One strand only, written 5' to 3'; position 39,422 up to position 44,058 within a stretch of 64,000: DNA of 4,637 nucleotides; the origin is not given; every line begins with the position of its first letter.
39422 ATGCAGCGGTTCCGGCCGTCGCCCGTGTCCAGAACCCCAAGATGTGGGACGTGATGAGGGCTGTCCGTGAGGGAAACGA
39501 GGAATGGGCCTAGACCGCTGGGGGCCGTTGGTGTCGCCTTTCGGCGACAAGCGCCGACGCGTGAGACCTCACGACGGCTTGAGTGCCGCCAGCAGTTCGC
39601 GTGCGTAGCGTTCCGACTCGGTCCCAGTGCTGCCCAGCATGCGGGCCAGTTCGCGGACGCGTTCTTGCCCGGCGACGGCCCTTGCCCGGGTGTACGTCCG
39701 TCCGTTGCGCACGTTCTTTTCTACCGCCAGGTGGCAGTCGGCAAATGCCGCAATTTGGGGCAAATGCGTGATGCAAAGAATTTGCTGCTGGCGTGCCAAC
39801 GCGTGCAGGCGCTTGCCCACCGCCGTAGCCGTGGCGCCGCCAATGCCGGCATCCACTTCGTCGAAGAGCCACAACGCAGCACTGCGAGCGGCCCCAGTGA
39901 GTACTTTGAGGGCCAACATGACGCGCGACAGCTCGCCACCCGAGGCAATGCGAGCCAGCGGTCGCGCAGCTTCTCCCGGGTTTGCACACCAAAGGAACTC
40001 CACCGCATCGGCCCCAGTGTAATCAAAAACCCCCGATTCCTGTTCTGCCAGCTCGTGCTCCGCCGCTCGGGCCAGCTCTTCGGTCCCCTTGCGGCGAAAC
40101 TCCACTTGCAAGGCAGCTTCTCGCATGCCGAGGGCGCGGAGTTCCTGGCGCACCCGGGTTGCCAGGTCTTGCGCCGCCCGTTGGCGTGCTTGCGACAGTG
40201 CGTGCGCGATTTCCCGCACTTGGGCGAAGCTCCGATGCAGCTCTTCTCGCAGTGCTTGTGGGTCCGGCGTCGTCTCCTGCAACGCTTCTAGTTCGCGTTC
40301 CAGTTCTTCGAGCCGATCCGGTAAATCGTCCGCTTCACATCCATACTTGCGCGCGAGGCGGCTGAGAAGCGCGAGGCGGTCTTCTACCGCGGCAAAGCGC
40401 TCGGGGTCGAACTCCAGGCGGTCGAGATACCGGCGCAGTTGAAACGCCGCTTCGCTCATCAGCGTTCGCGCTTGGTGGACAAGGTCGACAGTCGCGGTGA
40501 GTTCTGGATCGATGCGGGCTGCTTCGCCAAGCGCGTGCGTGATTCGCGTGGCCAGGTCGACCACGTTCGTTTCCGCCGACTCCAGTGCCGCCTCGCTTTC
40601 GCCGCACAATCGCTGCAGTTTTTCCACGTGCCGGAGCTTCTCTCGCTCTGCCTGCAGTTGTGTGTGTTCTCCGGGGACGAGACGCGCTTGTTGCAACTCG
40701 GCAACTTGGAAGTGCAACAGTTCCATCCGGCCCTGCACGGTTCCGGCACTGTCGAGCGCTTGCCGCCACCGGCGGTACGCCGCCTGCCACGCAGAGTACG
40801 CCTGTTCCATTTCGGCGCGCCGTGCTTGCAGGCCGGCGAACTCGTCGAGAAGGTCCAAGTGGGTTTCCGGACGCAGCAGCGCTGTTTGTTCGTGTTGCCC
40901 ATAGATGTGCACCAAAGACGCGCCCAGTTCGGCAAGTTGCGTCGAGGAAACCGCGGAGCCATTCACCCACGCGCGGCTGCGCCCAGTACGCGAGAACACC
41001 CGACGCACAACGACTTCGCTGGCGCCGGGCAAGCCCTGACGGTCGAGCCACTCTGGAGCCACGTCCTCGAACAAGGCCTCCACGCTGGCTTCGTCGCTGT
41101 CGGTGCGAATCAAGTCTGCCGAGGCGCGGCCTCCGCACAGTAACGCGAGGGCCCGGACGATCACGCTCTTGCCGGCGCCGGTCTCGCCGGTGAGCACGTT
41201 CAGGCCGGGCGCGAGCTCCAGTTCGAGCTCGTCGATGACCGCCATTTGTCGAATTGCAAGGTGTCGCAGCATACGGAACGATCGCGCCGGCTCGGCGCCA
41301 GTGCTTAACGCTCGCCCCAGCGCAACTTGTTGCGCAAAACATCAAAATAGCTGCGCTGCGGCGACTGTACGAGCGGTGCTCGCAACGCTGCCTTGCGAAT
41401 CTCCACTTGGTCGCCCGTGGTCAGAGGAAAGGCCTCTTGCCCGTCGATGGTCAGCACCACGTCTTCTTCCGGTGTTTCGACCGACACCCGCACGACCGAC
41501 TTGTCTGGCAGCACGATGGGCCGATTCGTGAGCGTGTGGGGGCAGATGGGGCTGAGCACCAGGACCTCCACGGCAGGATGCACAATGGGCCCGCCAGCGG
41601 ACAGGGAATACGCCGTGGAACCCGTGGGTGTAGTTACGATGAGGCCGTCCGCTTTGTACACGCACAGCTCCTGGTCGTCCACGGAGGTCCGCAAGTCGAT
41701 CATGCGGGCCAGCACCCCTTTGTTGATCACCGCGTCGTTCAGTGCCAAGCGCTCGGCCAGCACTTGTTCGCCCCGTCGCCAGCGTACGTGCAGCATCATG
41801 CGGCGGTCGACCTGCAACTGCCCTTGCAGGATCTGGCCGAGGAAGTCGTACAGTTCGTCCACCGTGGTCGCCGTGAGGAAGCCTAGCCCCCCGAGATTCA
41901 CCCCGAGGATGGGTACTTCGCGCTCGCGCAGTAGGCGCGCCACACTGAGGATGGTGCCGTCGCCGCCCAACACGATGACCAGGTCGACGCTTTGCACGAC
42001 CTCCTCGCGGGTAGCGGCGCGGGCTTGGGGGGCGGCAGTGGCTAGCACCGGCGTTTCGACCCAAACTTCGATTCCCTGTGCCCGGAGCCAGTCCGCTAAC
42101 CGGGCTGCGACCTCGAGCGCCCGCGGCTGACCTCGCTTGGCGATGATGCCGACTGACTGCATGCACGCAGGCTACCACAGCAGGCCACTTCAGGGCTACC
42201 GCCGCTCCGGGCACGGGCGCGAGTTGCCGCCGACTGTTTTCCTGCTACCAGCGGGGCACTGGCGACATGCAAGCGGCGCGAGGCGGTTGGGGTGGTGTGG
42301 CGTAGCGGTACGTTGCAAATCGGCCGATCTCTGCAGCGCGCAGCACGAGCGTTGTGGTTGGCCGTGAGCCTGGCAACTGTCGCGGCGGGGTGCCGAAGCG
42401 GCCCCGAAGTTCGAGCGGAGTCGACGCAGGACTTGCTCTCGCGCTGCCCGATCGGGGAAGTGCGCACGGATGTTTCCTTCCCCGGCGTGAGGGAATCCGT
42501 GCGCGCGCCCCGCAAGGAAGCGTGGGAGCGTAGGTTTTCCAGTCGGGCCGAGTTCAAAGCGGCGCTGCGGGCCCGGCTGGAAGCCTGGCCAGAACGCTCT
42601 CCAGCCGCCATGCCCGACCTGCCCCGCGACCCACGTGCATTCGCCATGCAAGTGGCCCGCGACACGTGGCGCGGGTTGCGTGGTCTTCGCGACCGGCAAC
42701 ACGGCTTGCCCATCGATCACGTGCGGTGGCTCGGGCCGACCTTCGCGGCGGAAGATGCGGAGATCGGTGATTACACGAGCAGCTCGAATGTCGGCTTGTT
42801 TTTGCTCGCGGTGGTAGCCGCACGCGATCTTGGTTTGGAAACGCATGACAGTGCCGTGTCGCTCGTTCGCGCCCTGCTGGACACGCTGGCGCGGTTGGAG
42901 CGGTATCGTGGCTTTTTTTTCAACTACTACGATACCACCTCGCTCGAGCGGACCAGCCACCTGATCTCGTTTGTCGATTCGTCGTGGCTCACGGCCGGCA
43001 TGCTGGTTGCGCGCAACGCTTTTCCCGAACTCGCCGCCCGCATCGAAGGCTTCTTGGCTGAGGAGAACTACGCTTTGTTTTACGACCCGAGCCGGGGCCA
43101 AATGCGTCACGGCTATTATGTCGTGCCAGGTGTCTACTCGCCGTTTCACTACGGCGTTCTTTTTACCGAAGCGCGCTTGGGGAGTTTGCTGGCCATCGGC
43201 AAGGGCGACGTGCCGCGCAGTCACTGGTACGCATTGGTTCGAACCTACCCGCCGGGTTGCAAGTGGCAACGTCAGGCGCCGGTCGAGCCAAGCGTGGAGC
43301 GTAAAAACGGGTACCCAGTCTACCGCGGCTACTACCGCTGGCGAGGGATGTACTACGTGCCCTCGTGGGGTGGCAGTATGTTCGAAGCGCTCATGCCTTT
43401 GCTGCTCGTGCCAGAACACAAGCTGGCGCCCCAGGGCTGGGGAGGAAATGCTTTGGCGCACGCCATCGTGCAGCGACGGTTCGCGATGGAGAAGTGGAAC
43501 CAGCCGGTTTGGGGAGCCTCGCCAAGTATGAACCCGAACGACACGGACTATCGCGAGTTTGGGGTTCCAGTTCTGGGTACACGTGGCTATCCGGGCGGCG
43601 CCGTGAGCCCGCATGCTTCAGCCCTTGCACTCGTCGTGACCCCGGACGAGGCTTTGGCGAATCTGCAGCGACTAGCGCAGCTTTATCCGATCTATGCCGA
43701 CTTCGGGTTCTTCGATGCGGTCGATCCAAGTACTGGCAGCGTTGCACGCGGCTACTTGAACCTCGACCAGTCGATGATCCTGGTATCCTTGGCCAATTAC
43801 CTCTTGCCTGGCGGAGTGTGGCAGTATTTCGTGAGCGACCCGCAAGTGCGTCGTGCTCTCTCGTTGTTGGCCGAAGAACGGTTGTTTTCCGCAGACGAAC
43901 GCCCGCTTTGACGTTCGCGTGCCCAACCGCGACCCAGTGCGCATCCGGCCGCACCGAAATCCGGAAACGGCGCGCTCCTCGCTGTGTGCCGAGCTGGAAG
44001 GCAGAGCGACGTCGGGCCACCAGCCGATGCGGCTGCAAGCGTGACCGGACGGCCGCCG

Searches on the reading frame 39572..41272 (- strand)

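Call 51: search_protein_families(library=pfam, proteins=[window:39572-41272:-], max_evalue=0.001)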
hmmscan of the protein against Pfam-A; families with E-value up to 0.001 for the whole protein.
window:39572-41272:- (567 aa): 2 families
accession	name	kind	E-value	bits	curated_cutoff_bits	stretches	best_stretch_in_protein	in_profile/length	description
PF02463.25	SMC_N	-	5.2e-18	65.7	40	1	2-519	2-213/220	RecF/RecN/SMC N terminal domain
PF13476.12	AAA_23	-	2.1e-10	42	27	1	7-284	4-154/201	AAA domain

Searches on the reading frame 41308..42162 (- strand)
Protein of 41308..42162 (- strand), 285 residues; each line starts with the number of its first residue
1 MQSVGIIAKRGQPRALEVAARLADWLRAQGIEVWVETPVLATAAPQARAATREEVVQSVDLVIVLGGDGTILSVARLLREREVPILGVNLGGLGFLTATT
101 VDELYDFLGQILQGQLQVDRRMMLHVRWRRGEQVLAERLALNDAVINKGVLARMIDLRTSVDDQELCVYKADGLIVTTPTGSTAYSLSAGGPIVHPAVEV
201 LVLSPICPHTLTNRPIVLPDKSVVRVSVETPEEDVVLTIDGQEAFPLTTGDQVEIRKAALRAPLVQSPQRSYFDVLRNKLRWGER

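Call 51: search_protein_families(library=pfam, proteins=[window:41308-42162:-], max_evalue=0.001)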
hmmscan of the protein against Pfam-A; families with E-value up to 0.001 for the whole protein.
window:41308-42162:- (285 aa): 3 families
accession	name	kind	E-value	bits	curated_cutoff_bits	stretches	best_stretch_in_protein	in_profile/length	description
PF20143.4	NAD_kinase_C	-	1.6e-36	125.3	23.7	1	141-266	1-125/126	ATP-NAD kinase C-terminal domain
PF01513.26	NAD_kinase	-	5.1e-24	85.5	25.5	1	4-115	1-129/130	ATP-NAD kinase N-terminal domain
PF00781.29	DAGK_cat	-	2.5e-06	27.5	23.6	1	11-86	11-85/125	Diacylglycerol kinase catalytic domain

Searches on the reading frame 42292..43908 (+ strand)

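Call 54: search_protein_families(library=pfam, proteins=[window:42292-43908:+], max_evalue=0.0001)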
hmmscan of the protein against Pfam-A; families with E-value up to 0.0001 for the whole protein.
window:42292-43908:+ (539 aa): 1 family
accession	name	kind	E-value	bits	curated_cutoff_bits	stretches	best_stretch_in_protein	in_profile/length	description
PF10091.15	Glycoamylase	-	9.1e-21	74.8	27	1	351-515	44-219/221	Putative glucoamylase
